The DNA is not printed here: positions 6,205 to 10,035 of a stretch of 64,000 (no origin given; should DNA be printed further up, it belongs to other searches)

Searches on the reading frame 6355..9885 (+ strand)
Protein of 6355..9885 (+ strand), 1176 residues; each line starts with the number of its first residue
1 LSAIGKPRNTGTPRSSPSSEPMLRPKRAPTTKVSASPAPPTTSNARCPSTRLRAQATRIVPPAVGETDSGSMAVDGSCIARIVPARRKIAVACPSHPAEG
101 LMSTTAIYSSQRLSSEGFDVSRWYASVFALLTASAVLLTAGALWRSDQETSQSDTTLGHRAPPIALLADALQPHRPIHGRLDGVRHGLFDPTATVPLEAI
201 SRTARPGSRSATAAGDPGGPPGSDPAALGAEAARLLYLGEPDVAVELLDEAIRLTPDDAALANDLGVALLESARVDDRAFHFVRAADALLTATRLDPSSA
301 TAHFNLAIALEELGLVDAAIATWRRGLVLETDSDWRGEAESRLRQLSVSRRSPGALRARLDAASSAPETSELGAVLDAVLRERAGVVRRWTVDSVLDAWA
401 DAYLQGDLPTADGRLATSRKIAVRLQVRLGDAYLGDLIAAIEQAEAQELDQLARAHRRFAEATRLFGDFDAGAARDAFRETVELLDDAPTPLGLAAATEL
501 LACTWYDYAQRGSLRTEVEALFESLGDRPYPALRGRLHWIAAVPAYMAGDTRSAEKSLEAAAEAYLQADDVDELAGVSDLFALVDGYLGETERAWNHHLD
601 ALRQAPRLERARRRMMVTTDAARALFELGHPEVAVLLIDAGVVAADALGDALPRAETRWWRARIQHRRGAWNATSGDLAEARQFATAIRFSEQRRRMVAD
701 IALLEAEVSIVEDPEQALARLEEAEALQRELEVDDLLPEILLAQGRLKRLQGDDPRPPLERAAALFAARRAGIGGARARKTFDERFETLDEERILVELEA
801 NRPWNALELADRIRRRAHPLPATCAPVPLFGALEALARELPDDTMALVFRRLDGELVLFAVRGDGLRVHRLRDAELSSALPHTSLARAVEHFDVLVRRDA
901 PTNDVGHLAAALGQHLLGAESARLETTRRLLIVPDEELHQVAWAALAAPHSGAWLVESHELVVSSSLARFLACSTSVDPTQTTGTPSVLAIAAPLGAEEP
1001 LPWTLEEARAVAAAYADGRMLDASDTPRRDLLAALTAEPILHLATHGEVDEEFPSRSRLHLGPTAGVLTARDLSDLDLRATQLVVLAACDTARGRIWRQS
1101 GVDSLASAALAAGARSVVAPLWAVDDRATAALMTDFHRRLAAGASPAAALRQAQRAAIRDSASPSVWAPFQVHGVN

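Call 54: search_protein_families(library=pfam, proteins=[window:6355-9885:+], max_evalue=0.001)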
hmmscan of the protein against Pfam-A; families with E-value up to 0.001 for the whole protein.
window:6355-9885:+ (1176 aa): 4 families
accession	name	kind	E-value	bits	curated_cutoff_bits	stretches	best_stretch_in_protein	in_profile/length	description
PF12770.12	CHAT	-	8.8e-57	193.2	24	1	909-1174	4-288/289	CHAT domain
PF13414.12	TPR_11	-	1.4e-09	38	26.8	1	285-314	13-42/42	TPR repeat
PF13431.12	TPR_17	-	1.7e-07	31.4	24.4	0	289-320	2-33/34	Tetratricopeptide repeat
PF13432.12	TPR_16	-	2.6e-07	31.4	32.7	1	284-322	15-53/65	Tetratricopeptide repeat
